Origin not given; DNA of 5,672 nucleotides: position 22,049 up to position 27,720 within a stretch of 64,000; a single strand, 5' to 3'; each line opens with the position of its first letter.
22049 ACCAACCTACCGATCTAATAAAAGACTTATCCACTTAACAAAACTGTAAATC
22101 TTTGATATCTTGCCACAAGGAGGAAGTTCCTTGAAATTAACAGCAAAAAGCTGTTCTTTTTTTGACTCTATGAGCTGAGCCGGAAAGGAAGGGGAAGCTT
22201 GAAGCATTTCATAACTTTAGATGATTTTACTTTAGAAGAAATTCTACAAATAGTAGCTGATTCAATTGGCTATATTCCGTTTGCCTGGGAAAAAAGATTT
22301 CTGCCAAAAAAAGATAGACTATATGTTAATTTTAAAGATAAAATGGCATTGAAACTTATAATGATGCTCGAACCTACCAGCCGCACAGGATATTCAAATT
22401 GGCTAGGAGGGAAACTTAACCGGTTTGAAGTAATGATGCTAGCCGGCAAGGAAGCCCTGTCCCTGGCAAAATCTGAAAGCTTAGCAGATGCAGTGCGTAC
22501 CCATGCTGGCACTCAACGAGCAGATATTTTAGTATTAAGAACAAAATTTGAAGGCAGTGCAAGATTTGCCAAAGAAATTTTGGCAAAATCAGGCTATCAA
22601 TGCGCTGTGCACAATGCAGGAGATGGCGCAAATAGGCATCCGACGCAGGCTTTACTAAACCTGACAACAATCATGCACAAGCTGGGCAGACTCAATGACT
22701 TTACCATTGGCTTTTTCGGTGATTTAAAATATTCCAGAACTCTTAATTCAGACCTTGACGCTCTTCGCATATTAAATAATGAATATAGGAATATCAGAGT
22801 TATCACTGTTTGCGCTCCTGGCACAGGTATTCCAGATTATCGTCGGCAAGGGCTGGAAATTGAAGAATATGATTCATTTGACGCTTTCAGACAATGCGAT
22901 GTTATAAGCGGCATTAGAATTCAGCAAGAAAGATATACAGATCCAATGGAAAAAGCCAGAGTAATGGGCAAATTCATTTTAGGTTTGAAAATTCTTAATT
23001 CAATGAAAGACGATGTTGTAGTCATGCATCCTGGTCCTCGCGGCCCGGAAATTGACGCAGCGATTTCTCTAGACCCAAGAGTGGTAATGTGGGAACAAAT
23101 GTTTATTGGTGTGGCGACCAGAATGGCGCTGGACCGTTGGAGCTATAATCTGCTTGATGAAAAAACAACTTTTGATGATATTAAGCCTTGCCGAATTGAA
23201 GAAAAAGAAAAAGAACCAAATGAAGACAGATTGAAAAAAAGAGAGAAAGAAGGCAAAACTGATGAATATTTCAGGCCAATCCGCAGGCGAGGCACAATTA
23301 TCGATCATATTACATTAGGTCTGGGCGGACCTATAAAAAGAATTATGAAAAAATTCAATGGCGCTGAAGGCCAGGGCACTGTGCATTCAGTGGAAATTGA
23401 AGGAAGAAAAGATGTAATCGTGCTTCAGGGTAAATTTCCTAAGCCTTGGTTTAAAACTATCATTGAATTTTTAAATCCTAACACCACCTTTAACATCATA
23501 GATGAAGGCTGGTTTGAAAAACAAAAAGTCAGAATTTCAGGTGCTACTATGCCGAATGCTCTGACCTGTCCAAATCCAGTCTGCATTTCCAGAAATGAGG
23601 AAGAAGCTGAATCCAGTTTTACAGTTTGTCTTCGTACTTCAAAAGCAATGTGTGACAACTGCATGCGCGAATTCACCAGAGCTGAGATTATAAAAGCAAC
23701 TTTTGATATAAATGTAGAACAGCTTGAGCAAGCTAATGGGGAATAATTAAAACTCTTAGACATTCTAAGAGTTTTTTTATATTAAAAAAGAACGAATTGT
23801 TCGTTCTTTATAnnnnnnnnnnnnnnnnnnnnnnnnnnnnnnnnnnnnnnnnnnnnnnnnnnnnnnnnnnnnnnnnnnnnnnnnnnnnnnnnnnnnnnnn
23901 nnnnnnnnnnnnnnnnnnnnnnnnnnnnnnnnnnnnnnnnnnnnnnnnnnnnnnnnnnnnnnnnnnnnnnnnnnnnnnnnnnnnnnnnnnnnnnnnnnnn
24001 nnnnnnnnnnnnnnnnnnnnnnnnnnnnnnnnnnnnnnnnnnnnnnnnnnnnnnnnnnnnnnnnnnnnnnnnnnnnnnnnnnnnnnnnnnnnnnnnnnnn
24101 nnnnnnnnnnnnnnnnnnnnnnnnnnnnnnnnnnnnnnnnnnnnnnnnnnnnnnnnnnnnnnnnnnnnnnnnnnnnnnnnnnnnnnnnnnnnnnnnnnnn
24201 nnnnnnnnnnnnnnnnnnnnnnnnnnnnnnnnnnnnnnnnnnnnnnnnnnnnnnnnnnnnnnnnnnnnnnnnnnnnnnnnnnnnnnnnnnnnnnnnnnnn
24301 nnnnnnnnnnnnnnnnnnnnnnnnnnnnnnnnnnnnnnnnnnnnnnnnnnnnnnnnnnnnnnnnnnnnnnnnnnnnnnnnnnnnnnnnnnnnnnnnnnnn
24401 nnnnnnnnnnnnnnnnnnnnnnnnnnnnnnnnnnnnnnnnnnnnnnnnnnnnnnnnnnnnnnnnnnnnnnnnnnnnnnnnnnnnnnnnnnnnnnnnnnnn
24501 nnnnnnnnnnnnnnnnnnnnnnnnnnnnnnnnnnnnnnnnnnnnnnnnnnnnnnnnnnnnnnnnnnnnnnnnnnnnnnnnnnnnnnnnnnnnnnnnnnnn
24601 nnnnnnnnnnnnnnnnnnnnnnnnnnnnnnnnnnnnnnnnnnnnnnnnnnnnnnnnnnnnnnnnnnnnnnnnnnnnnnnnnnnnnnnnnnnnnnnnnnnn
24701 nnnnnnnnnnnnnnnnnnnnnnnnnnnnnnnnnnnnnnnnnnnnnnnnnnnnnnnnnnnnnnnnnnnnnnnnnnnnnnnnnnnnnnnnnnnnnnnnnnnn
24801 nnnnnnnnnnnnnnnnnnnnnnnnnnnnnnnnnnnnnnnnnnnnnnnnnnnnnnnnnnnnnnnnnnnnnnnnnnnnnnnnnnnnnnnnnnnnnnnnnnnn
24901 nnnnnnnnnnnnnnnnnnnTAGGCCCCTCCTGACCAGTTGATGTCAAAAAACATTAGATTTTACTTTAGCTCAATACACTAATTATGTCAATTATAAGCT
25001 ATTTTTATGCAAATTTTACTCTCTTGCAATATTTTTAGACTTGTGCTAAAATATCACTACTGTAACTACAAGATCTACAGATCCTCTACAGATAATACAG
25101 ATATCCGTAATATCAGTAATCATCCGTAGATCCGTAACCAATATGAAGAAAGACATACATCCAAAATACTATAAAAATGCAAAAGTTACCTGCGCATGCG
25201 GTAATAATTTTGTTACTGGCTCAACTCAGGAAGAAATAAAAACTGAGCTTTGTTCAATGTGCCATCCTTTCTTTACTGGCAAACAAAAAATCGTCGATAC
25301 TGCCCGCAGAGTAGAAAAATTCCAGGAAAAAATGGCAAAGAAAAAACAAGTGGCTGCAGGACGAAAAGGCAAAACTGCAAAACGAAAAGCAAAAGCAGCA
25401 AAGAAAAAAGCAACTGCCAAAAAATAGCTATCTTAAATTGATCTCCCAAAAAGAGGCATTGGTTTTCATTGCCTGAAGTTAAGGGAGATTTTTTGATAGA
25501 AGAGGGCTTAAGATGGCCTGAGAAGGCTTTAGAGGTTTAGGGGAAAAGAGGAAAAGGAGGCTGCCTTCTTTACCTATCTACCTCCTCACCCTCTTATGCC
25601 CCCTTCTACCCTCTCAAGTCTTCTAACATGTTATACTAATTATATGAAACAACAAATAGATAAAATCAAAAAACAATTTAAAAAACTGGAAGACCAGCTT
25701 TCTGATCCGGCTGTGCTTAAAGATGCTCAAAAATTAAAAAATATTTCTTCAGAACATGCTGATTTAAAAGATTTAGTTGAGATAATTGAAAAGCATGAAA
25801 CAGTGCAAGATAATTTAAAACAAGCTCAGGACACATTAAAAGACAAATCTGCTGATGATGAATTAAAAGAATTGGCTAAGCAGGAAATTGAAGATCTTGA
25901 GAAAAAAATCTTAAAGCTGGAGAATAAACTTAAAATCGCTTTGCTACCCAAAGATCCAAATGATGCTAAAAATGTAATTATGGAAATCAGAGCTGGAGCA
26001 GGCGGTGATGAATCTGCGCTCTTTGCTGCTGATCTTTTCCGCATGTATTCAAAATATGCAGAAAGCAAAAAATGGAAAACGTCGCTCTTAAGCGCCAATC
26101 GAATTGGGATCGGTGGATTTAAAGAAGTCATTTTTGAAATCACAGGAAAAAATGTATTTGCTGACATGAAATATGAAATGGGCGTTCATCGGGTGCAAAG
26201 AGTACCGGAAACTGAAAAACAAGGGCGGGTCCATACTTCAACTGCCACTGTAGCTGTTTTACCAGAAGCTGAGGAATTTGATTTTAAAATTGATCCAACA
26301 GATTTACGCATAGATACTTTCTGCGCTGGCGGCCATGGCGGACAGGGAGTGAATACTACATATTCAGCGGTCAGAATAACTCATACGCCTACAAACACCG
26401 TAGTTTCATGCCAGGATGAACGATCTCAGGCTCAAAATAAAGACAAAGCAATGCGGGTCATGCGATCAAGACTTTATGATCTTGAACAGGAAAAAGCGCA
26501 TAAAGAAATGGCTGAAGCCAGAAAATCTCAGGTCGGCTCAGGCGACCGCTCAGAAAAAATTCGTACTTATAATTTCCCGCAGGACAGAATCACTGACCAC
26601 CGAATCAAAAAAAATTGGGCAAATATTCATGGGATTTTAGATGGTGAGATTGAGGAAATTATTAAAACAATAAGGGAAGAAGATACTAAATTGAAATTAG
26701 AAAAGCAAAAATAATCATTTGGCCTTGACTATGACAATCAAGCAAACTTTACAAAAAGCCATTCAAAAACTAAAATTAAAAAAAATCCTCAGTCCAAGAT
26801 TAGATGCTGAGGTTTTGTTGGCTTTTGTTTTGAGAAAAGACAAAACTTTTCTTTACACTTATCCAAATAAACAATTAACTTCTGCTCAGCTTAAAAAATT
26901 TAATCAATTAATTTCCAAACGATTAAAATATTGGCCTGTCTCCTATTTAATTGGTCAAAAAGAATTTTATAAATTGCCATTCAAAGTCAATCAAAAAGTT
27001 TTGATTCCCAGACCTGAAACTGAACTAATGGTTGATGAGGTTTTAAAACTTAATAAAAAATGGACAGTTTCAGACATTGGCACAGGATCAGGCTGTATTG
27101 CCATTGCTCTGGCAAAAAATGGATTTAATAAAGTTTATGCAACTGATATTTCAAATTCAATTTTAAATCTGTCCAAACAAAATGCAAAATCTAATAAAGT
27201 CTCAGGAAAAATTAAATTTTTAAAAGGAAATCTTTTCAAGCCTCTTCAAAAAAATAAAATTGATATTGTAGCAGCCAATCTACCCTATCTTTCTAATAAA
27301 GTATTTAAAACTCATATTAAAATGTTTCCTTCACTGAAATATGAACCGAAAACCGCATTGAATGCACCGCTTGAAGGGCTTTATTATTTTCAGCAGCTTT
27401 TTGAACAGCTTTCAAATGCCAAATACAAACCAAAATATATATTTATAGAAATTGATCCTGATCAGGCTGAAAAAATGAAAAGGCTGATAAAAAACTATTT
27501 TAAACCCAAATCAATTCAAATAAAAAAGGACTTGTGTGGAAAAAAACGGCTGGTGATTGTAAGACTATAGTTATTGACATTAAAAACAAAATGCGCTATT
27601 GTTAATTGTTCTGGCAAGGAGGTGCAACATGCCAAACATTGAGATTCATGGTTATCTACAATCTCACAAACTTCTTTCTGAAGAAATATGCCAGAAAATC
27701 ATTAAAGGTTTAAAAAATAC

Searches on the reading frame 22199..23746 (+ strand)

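Call 34: search_protein_families(library=pfam, proteins=[window:22199-23746:+], max_evalue=0.001)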
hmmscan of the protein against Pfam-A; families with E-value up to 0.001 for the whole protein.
window:22199-23746:+ (515 aa): 4 families
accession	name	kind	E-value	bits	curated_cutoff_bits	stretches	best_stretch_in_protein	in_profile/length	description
PF02729.26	OTCace_N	-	2.1e-15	57.5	29.9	1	2-159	1-147/148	Aspartate/ornithine carbamoyltransferase, carbamoyl-P binding domain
PF00185.30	OTCace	-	7.1e-14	52.6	29.4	1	167-311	2-153/157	Aspartate/ornithine carbamoyltransferase, Asp/Orn binding domain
PF02748.20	PyrI_C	-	1.4e-06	28.5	23.4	1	453-497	4-48/48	Aspartate carbamoyltransferase regulatory chain, metal binding domain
PF01948.23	PyrI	-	1.2e-05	25.9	25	1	363-443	7-91/93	Aspartate carbamoyltransferase regulatory chain, allosteric domain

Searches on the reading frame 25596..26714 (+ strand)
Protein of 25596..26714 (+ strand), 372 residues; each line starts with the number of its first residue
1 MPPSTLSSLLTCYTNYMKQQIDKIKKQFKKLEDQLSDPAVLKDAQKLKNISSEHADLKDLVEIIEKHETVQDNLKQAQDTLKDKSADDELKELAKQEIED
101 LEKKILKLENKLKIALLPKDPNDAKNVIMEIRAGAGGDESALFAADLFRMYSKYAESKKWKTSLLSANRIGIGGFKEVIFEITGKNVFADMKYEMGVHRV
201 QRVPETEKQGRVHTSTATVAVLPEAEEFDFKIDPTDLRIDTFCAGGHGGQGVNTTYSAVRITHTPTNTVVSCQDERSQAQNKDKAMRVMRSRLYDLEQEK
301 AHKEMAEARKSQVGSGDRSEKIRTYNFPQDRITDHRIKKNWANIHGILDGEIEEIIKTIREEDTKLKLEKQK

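Call 34: search_protein_families(library=pfam, proteins=[window:25596-26714:+], max_evalue=0.001)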
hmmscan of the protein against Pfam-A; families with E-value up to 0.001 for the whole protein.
window:25596-26714:+ (372 aa): 3 families
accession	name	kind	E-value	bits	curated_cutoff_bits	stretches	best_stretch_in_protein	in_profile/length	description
PF03462.23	PCRF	-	3.2e-74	249.4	24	1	24-219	1-194/194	PCRF domain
PF00472.26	RF-1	-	1.7e-41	141.2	35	1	227-336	2-116/116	RF-1 domain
PF16326.10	ABC_tran_CTD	-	0.00014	22.4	32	1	18-62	14-58/69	ABC transporter C-terminal domain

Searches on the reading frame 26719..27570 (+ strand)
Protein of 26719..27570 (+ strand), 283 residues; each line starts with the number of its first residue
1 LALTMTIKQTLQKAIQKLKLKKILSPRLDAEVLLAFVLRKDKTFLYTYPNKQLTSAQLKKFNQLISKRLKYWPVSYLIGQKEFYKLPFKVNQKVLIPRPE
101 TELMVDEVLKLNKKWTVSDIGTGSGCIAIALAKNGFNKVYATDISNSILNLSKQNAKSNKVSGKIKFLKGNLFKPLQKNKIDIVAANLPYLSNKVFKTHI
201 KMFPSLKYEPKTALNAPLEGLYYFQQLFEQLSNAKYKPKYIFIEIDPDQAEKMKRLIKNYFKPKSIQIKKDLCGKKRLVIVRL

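Call 34: search_protein_families(library=pfam, proteins=[window:26719-27570:+], max_evalue=0.001)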
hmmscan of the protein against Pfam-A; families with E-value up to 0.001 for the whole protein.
window:26719-27570:+ (283 aa): 13 families
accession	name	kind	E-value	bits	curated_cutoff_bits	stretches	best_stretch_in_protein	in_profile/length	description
PF17827.6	PrmC_N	-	4.4e-20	72.4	23.4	1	9-79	1-71/71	PrmC N-terminal domain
PF06325.19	PrmA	-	1.2e-13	51.6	22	1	107-188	157-234/296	Ribosomal protein L11 methyltransferase (PrmA)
PF05175.20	MTS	-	7.6e-12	45.6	23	1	101-200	20-118/170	Methyltransferase small domain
PF13847.12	Methyltransf_31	-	1.4e-10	41.4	27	1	112-194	2-82/145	Methyltransferase domain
PF13649.12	Methyltransf_25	-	1.8e-09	38.6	27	1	117-196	1-82/97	Methyltransferase domain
PF08241.18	Methyltransf_11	-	4.1e-09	37.4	21.2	1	119-187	2-67/95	Methyltransferase domain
PF12847.13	Methyltransf_18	-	6.5e-08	33.2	27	1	112-184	13-86/151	Methyltransferase domain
PF09445.16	Methyltransf_15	-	4.6e-07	30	22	1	118-186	5-72/165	RNA cap guanine-N2 methyltransferase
PF01170.24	UPF0020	-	5.8e-06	26.6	22.3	1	137-192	77-133/197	RMKL-like, methyltransferase domain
PF08242.18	Methyltransf_12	-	1.3e-05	26.2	30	1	119-187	2-72/98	Methyltransferase domain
PF02475.24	TRM5-TYW2_MTfase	-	0.00013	22.4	28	1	116-200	39-124/164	TRM5/TYW2 methyltransferase domain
PF01135.25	PCMT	-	0.00026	21.2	20.3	1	70-162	32-124/210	Protein-L-isoaspartate(D-aspartate) O-methyltransferase (PCMT)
PF01209.24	Ubie_methyltran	-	0.00063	19.6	20.1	1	114-184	48-120/233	ubiE/COQ5 methyltransferase family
